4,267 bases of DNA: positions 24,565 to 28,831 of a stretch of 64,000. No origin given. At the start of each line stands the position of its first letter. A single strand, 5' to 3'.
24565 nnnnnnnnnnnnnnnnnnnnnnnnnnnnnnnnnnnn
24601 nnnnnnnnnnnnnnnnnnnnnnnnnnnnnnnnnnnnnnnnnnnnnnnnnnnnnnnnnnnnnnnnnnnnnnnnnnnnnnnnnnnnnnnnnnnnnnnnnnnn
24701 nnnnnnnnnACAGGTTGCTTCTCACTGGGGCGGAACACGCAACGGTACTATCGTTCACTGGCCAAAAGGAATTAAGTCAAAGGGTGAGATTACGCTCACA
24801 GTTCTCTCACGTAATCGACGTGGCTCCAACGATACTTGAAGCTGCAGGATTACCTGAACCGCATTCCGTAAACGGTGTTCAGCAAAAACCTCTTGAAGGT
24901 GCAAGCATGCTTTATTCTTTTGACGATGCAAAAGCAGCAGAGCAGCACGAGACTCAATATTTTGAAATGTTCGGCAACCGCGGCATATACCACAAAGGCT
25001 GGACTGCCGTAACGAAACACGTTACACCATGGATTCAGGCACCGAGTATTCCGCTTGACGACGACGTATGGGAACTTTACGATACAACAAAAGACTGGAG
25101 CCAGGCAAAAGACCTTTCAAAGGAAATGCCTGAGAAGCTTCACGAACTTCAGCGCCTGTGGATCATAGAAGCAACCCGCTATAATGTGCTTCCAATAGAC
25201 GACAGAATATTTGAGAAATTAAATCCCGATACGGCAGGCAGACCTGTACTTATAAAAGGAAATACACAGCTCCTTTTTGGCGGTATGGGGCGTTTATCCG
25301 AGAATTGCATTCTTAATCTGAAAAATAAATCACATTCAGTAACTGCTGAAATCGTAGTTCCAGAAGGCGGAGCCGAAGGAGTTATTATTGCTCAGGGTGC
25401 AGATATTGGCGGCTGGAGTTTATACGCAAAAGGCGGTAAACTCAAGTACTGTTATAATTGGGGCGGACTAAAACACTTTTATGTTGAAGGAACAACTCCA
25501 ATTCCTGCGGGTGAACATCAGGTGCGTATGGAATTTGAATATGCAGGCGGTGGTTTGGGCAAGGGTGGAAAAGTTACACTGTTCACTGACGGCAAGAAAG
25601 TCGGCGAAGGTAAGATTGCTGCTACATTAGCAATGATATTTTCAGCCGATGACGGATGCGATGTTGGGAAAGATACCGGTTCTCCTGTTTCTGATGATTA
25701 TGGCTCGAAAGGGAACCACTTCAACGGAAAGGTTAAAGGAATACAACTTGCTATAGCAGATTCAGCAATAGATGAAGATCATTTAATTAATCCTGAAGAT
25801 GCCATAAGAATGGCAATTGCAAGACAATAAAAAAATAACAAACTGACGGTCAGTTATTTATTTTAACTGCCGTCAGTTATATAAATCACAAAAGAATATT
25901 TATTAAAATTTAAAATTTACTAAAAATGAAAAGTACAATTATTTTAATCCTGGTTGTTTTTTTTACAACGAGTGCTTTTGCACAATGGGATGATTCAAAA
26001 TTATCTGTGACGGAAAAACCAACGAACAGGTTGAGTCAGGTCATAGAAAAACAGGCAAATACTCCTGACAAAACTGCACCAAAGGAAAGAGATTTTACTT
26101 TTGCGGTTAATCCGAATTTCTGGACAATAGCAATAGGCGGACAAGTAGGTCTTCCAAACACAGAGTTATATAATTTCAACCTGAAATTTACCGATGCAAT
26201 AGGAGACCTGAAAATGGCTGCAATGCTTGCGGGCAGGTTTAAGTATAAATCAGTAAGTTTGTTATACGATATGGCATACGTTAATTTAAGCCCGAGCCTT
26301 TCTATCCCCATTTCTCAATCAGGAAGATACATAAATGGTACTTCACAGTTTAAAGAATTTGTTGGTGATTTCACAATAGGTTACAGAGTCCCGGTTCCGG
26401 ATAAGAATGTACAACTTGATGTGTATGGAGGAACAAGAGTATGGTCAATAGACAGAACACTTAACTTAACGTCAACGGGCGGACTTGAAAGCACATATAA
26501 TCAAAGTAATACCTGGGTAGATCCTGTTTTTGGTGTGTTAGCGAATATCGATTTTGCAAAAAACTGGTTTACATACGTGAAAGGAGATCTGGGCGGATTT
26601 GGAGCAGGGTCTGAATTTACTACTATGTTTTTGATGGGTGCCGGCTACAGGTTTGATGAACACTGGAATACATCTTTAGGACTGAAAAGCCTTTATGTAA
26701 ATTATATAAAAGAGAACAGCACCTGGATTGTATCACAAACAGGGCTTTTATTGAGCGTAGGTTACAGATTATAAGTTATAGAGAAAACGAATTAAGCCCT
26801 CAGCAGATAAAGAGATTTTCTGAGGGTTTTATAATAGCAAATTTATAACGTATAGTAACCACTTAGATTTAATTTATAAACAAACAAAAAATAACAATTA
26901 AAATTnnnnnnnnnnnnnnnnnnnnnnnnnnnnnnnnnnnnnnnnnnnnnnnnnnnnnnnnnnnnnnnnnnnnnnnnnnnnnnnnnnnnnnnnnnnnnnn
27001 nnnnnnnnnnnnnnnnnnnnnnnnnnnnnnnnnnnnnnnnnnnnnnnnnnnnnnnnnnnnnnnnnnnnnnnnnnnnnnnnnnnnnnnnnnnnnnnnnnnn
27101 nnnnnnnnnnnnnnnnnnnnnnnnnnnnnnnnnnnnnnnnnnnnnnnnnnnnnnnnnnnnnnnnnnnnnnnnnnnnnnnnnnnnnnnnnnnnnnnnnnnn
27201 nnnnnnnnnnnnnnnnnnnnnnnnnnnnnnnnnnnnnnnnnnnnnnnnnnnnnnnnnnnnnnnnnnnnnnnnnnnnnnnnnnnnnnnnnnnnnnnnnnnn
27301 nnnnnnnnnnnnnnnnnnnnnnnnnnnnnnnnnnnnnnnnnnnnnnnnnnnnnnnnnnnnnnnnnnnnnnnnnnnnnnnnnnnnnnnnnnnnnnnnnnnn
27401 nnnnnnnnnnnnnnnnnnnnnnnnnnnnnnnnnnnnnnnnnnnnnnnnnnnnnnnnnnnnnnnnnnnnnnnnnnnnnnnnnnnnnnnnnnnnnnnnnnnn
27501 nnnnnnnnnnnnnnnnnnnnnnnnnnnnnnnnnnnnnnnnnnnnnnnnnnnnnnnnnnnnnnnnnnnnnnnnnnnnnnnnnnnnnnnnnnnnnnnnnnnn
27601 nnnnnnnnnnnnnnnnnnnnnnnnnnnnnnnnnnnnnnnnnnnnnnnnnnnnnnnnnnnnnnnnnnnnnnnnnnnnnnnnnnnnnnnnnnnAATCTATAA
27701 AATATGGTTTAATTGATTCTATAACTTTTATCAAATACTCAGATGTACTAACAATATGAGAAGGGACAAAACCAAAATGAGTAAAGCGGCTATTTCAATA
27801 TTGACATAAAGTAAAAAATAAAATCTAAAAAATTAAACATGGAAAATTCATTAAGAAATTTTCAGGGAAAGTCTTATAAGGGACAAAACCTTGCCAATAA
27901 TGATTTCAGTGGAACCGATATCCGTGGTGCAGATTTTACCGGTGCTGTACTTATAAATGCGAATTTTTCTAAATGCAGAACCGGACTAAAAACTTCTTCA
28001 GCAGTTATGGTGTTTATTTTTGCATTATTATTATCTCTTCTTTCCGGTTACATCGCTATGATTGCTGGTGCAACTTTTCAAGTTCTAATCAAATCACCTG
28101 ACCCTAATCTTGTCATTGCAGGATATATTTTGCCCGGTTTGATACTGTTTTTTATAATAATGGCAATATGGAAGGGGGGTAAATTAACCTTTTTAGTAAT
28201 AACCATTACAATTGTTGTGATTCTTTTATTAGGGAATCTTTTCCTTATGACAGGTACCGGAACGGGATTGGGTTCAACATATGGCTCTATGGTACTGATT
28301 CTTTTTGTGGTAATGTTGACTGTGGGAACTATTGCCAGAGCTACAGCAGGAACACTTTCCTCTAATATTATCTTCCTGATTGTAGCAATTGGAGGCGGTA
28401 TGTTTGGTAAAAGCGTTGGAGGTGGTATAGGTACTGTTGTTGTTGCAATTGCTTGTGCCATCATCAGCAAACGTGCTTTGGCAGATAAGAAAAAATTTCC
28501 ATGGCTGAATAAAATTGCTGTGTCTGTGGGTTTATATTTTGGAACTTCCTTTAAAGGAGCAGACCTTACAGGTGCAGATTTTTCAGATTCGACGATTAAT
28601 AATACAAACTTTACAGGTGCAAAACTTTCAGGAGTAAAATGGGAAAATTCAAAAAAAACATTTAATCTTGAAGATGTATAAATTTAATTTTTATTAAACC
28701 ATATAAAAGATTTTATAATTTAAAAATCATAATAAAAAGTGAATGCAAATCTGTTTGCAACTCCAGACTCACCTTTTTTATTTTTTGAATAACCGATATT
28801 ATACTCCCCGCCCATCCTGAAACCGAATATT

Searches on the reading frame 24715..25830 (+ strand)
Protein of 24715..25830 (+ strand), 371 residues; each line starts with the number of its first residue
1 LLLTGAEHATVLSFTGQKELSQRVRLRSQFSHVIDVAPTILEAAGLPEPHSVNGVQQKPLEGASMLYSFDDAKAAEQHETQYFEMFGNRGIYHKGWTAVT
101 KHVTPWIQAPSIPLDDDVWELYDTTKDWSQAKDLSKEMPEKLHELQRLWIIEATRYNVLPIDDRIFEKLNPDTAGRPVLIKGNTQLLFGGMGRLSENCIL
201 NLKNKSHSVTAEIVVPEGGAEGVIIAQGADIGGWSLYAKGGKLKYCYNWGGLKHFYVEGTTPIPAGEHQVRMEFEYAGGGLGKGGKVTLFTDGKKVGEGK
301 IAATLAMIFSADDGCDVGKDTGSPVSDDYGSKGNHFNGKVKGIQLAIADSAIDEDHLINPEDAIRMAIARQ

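Call 46: search_protein_families(library=pfam, proteins=[window:24715-25830:+], max_evalue=0.01)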
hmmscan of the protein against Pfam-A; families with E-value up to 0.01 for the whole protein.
window:24715-25830:+ (371 aa): 2 families
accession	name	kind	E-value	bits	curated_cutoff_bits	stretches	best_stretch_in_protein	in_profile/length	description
PF16347.10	SGSH_C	-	3.8e-05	24.3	29.3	1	28-137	35-134/154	N-sulphoglucosamine sulphohydrolase, C-terminal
PF13385.13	Laminin_G_3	-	0.008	16.8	27.6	0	201-320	13-124/151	Concanavalin A-like lectin/glucanases superfamily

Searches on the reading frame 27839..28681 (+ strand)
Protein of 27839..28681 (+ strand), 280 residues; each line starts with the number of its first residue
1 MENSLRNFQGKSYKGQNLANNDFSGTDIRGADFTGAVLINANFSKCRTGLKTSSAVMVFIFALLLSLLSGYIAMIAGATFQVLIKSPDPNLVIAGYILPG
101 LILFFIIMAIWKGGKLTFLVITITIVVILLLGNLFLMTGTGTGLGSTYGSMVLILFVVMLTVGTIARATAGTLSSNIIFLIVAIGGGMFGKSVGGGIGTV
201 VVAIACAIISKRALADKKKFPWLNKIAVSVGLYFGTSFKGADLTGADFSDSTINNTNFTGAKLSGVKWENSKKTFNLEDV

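Call 46: search_protein_families(library=pfam, proteins=[window:27839-28681:+], max_evalue=0.01)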
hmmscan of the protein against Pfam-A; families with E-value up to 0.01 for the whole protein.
window:27839-28681:+ (280 aa): 3 families
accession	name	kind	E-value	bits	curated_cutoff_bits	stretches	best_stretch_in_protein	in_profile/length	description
PF00805.28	Pentapeptide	-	7.7e-15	54.6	20.2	2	235-265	5-35/40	Pentapeptide repeats (8 copies)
PF13576.12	Pentapeptide_3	-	6.5e-09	36.3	27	2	235-261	20-47/48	Pentapeptide repeats (9 copies)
PF13599.13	Pentapeptide_4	-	2.3e-07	31.2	38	1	236-270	16-50/78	Pentapeptide repeat region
